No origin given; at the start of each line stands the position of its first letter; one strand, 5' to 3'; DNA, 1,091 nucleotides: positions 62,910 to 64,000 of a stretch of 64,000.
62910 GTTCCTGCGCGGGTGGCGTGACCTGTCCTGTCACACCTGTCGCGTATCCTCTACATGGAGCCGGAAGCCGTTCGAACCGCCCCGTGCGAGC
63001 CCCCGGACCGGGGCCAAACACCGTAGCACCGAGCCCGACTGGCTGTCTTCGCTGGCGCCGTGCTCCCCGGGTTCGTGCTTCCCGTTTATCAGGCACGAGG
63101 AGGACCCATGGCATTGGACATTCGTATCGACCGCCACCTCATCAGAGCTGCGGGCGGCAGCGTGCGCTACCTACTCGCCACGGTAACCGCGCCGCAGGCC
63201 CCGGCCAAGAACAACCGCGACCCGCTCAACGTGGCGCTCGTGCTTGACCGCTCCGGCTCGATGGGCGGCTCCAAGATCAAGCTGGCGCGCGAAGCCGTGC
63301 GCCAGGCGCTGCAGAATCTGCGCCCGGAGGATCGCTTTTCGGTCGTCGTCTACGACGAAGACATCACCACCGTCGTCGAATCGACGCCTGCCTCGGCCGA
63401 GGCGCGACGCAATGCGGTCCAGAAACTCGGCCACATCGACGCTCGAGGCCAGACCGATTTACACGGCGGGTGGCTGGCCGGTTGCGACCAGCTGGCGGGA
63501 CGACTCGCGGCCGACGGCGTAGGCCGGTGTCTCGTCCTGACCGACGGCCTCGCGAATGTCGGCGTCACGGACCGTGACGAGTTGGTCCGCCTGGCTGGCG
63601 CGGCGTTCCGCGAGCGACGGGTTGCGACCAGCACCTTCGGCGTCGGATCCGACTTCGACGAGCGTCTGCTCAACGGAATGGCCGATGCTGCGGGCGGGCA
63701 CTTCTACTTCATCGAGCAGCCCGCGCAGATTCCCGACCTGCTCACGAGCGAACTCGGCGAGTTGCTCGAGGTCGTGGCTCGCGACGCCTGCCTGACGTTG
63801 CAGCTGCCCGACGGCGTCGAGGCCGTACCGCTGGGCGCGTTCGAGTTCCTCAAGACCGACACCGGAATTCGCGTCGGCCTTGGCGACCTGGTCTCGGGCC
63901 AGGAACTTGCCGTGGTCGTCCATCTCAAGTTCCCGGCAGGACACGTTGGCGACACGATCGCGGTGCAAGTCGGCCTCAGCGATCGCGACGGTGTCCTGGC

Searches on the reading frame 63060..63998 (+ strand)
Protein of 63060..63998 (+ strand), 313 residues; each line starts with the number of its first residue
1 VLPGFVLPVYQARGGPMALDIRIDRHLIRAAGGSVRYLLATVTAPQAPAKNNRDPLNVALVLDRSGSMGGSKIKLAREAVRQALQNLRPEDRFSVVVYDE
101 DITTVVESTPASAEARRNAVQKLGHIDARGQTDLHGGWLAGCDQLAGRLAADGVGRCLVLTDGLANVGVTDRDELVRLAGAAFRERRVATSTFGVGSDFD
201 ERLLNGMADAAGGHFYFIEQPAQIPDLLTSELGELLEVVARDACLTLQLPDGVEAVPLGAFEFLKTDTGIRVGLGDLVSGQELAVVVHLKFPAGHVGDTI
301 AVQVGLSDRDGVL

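Call 37: search_protein_families(library=pfam, proteins=[window:63060-63998:+], max_evalue=0.001)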
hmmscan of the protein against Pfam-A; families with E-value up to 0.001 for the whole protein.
window:63060-63998:+ (313 aa): 3 families
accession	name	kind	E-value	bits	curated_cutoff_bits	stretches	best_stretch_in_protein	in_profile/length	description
PF00092.34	VWA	-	8.4e-17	62.4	23.8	1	57-228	1-172/174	von Willebrand factor type A domain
PF13519.12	VWA_2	-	3.5e-10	40.9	27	1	58-163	1-106/107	von Willebrand factor type A domain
PF13768.12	VWA_3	-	3.9e-09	37.2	27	1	57-217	2-155/155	von Willebrand factor type A domain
